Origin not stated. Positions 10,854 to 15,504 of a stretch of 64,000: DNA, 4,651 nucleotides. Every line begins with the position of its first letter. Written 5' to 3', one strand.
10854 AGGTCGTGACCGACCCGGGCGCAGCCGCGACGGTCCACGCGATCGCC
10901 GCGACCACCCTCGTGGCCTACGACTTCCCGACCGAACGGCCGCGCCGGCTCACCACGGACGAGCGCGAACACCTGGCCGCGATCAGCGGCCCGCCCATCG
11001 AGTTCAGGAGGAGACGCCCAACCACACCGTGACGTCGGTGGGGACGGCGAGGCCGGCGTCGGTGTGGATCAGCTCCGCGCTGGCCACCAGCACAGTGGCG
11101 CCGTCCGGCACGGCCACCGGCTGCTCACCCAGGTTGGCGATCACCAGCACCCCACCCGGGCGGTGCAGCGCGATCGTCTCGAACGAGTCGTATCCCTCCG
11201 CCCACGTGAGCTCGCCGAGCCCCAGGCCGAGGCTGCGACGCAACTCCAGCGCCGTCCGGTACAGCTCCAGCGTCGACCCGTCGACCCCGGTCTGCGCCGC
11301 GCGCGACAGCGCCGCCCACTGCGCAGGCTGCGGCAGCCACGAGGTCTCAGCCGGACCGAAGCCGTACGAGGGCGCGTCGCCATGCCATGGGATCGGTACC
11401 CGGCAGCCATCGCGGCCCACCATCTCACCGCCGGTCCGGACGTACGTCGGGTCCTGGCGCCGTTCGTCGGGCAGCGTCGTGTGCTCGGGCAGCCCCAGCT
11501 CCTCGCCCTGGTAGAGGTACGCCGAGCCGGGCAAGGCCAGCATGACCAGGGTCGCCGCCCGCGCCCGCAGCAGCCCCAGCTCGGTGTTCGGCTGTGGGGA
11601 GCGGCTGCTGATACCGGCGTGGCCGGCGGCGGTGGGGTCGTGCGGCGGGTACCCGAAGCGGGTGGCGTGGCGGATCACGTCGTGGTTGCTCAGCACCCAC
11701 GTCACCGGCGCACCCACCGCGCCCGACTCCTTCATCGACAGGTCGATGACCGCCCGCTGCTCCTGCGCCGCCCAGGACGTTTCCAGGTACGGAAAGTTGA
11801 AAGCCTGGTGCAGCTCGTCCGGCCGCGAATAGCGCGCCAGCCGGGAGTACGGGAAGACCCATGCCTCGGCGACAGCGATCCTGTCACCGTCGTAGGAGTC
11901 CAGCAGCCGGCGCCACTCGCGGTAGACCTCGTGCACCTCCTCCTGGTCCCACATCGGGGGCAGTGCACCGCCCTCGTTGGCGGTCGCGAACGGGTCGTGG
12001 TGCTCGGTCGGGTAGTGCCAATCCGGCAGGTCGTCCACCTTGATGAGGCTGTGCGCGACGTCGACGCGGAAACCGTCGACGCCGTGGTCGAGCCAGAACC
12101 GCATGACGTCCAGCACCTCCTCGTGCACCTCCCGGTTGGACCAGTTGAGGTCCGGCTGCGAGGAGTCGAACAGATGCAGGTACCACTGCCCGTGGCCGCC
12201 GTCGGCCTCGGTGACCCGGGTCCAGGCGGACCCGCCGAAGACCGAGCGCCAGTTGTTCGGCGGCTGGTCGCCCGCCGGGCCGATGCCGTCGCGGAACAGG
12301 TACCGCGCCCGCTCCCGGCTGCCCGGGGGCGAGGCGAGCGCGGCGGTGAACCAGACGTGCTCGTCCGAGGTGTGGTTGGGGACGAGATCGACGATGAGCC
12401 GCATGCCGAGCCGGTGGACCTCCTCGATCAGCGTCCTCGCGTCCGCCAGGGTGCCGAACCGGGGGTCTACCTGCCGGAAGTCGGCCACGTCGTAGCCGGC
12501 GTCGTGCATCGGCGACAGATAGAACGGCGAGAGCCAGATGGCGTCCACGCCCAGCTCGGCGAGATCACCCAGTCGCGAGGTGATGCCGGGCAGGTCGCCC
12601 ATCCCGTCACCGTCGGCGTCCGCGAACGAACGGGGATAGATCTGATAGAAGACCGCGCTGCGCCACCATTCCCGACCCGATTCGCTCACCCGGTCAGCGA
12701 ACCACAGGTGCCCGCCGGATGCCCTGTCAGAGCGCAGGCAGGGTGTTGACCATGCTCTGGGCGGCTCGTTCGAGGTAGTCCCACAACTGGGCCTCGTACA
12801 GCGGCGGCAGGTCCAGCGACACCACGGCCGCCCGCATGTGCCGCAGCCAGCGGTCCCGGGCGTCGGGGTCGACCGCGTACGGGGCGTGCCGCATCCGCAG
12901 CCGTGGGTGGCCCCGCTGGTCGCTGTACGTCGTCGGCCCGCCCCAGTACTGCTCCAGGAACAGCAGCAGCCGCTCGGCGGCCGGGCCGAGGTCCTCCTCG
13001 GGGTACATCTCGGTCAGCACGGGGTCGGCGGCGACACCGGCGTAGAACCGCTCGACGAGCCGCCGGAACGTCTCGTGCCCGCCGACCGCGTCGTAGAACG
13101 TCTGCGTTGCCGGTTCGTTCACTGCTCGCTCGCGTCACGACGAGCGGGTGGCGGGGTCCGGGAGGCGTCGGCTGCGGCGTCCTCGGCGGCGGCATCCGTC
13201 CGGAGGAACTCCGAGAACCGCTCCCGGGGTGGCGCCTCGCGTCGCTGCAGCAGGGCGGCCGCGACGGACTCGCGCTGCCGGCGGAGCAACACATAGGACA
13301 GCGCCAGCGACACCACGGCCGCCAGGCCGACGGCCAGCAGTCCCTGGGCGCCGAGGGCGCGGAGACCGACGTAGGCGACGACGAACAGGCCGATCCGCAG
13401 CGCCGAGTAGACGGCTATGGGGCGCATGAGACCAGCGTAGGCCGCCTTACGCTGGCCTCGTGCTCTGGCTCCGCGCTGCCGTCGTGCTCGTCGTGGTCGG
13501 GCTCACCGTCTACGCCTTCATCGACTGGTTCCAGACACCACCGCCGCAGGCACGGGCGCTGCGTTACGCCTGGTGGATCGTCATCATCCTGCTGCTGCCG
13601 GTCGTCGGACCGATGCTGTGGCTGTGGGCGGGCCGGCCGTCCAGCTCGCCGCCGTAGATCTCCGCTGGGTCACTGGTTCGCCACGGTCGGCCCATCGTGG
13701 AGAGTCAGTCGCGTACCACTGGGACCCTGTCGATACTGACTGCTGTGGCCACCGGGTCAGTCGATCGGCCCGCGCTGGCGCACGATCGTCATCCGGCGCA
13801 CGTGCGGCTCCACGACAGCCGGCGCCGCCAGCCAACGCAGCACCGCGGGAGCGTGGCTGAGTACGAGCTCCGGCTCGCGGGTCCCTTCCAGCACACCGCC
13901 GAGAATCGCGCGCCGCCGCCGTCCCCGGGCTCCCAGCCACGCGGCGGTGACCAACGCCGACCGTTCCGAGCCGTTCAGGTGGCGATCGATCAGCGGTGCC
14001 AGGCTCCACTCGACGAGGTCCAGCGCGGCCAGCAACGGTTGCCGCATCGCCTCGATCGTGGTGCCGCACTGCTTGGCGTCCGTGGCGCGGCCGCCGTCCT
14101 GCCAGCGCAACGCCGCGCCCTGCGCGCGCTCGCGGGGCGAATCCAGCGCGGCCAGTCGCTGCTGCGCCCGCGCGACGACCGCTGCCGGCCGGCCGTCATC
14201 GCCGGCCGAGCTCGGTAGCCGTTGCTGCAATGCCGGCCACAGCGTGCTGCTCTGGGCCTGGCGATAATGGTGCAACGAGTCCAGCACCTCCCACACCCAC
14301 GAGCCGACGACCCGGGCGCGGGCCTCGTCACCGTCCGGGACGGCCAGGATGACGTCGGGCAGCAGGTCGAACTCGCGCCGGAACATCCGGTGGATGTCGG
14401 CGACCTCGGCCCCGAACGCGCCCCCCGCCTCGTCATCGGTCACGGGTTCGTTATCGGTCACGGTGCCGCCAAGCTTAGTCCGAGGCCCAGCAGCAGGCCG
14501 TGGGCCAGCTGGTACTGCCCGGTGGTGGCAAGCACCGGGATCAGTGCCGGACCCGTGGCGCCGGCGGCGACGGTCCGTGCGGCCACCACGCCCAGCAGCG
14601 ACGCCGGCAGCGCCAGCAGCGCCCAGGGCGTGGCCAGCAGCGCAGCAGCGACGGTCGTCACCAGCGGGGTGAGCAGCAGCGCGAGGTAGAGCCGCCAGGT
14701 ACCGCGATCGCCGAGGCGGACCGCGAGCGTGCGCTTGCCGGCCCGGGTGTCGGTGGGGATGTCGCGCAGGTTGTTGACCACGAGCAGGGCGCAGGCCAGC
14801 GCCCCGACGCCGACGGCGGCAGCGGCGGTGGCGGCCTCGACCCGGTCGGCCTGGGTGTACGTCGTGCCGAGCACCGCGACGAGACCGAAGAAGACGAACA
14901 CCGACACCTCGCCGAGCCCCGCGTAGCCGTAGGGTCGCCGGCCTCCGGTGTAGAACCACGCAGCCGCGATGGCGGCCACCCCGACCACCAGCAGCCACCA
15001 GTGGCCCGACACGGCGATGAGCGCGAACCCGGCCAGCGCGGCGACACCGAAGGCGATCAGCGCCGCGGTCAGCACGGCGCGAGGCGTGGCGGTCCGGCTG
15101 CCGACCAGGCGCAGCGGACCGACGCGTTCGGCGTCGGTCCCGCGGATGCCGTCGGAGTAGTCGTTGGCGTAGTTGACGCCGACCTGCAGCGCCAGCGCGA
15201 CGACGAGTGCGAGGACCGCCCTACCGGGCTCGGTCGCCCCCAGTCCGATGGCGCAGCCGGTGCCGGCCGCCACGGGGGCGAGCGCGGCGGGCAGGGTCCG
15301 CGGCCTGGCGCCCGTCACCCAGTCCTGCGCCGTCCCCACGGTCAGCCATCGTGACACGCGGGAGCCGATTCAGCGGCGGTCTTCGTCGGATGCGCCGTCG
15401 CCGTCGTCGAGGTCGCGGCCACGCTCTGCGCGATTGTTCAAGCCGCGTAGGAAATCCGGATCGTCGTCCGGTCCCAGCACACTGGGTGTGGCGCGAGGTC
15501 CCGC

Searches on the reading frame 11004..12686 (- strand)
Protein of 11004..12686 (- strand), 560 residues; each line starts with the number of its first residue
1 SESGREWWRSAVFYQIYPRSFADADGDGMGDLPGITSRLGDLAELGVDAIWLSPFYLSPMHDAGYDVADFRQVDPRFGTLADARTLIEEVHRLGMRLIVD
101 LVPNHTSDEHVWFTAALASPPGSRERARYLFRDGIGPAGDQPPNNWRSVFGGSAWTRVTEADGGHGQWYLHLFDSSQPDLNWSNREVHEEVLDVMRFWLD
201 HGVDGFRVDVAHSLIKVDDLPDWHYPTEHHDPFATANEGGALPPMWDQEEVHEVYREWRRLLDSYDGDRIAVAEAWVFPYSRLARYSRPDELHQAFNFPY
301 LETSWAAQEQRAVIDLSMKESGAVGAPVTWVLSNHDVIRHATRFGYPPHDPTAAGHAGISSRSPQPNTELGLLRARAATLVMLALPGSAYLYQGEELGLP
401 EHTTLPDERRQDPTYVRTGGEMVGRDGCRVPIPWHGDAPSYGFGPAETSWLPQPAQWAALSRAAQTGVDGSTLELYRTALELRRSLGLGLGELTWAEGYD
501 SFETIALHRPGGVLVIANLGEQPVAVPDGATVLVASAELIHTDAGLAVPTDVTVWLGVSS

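Call 31: search_protein_families(library=pfam, proteins=[window:11004-12686:-], max_evalue=0.0001)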
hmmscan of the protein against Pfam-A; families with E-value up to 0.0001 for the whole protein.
window:11004-12686:- (560 aa): 1 family
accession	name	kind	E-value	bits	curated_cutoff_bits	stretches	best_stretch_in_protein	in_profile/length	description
PF00128.31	Alpha-amylase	-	7.7e-99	332.4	22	1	15-484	1-438/446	Alpha amylase, catalytic domain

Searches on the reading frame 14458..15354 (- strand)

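Call 31: search_protein_families(library=pfam, proteins=[window:14458-15354:-], max_evalue=0.0001)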
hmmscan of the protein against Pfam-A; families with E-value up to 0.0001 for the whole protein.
window:14458-15354:- (298 aa): 1 family
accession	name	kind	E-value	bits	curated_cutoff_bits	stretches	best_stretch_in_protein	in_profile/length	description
PF01040.23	UbiA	-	1.2e-24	87.4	34.2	1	25-259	2-229/250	UbiA prenyltransferase family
